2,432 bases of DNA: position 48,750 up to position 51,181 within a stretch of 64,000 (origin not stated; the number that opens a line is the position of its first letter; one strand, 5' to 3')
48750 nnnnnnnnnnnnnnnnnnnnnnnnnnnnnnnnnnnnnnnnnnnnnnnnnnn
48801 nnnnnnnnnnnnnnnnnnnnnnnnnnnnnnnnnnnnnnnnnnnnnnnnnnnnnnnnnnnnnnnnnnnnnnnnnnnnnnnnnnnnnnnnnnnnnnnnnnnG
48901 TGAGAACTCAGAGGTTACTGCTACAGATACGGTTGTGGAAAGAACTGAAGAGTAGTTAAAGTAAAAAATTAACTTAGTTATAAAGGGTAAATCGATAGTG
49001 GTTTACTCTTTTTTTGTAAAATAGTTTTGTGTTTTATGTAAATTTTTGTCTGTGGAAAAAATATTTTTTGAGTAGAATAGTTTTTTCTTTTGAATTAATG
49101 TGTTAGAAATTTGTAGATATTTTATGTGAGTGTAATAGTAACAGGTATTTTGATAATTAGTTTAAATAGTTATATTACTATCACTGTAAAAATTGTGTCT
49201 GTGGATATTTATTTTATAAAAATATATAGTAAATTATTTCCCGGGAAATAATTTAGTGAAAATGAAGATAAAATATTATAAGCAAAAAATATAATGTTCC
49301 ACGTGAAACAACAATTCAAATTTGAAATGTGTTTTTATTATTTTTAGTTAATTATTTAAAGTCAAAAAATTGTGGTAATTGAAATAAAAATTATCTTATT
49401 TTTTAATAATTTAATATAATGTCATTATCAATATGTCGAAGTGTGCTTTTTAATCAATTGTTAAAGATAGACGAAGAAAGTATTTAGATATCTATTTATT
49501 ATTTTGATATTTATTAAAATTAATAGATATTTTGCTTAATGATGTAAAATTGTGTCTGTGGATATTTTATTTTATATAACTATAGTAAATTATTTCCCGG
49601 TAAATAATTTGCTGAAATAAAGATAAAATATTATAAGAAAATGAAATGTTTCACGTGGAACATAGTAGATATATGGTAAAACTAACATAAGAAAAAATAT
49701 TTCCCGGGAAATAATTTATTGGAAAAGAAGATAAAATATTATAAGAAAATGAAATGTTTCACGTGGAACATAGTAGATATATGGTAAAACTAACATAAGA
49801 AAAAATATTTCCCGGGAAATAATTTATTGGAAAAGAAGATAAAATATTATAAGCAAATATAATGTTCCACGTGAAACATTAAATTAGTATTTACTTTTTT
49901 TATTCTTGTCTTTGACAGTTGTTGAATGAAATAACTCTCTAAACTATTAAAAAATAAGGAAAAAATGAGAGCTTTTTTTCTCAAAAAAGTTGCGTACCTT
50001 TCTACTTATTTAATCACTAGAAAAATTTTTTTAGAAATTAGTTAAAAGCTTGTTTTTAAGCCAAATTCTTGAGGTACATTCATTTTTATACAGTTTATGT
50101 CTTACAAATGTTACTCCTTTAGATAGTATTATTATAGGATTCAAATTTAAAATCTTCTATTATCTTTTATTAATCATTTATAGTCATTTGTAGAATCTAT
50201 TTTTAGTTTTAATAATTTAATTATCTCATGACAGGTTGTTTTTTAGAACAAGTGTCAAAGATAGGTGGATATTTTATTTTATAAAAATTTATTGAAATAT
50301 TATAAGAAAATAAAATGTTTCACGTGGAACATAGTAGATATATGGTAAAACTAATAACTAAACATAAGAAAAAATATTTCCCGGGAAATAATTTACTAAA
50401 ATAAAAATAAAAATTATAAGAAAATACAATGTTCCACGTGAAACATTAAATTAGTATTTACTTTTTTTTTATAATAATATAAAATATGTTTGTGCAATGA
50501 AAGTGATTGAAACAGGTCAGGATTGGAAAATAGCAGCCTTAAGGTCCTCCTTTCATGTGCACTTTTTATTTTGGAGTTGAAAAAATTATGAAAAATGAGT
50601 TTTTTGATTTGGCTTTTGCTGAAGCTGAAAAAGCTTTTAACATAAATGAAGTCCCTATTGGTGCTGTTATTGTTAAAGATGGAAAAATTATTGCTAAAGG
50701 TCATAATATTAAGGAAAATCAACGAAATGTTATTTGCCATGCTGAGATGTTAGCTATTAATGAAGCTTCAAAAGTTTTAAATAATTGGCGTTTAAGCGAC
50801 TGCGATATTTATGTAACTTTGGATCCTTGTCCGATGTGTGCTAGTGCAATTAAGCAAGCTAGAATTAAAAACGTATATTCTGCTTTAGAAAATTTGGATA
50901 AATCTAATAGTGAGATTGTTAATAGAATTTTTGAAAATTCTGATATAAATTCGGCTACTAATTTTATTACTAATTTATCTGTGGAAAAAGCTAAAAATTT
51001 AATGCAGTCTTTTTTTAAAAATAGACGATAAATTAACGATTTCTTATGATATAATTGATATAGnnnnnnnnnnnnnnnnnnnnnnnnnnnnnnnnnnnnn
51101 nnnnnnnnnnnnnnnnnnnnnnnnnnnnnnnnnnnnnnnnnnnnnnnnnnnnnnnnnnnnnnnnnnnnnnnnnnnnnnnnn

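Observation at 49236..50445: Dense interleaved array of six perfect parS sites and five Noc-binding sites in an ORF-free gap near oriC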

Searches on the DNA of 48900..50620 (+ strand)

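Call 38: search_rna_families(source=window, start=48900, end=50620, threshold=evalue, max_evalue=1)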
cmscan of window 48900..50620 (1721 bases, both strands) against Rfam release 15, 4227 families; matches with E-value up to 1: 2.
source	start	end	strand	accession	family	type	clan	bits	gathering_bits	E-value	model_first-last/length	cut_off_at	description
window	50481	50575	+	RF00169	Bacteria_small_SRP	Gene;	CL00003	54.8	40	8.3e-11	1-97/97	no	Bacterial small signal recognition particle RNA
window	48967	49015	+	RF01489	sbrA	Gene; sRNA;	-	24.2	45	0.034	1-71/71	no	Listeria sRNA sbrA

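Call 76: search_dna_similar(query=window:49180-50460:+, collection=plasmids, mode=distant, max_rows=10)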
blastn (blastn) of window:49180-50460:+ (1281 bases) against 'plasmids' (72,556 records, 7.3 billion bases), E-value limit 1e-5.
No match.

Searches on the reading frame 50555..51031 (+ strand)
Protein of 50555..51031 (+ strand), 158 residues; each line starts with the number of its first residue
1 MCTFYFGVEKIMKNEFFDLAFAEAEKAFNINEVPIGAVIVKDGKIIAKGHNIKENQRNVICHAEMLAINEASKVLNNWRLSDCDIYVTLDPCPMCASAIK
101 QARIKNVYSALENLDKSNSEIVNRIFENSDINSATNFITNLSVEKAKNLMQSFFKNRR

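Call 7: search_protein_families(library=pfam, proteins=[window:50555-51031:+])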
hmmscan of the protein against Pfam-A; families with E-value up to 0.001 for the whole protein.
window:50555-51031:+ (158 aa): 7 families
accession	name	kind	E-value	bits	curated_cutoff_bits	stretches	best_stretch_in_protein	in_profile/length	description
PF14437.12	MafB19-deam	-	2e-34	118.9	27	1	13-158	3-142/142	MafB19-like deaminase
PF00383.29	dCMP_cyt_deam_1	-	3.1e-29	101.3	25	1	14-109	5-100/102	Cytidine and deoxycytidylate deaminase zinc-binding region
PF14439.12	Bd3614-deam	-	1.3e-06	28.8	38.5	1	37-102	13-77/113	Bd3614-like deaminase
PF18778.7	NAD1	-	0.00015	22.3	27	1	12-101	3-92/175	Novel AID APOBEC clade 1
PF18750.7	SNAD4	-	0.00026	21.5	27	1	50-102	22-74/130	Secreted Novel AID/APOBEC-like Deaminase 4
PF22192.2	GtgE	-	0.00091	19.4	27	0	91-156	4-66/169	GtgE peptidase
PF18772.7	APOBEC2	-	0.00097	19.6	26.8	0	12-101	1-91/175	APOBEC2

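Call 10: find_encoding_contigs(protein=window:50555-51031:+, flank=10000, max_places=10)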
Protein window:50555-51031:+ (158 aa): 3 contigs read that carry it; 1 place shown.
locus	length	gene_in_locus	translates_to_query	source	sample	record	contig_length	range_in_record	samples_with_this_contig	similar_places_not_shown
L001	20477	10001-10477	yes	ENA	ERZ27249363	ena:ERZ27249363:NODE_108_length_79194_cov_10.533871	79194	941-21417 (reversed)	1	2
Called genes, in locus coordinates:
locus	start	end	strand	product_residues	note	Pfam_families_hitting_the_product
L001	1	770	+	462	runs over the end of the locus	PF11638:DnaA_N, PF01695:IstB_IS21 (weak), PF00308:Bac_DnaA, PF00004:AAA (weak), PF08299:Bac_DnaA_C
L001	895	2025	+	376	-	PF00712:DNA_pol3_beta, PF02767:DNA_pol3_beta_2, PF02768:DNA_pol3_beta_3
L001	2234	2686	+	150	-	PF06338:ComK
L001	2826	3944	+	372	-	PF02463:SMC_N, PF13175:AAA_15, PF13476:AAA_23, PF13304:AAA_21 (faint)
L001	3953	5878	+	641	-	PF02518:HATPase_c, PF00204:DNA_gyraseB, PF01751:Toprim, PF00986:DNA_gyraseB_C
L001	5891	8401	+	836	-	PF00521:DNA_topoisoIV, PF03989:DNA_gyraseA_C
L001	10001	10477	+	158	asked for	PF00383:dCMP_cyt_deam_1, PF14437:MafB19-deam, PF14439:Bd3614-deam (weak)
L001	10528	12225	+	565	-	PF13177:DNA_pol3_delta2, PF00004:AAA, PF21960:RCF1-5-like_lid, PF22608:DNAX_ATPase_lid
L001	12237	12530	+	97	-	PF02575:YbaB_DNA_bd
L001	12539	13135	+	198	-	PF21176:RecR_HhH, PF02132:RecR_ZnF (weak), PF13662:Toprim_4, PF21175:RecR_C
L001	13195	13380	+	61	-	PF07441:BofA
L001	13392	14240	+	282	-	PF13177:DNA_pol3_delta2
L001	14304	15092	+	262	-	PF04468:PSP1, PF28472:PSP1_3rd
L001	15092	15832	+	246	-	PF03602:Cons_hypoth95, PF05175:MTS, PF05971:Methyltransf_10, PF07669:Eco57I (weak), PF13847:Methyltransf_31 (weak)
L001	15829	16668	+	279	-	PF00590:TP_methylase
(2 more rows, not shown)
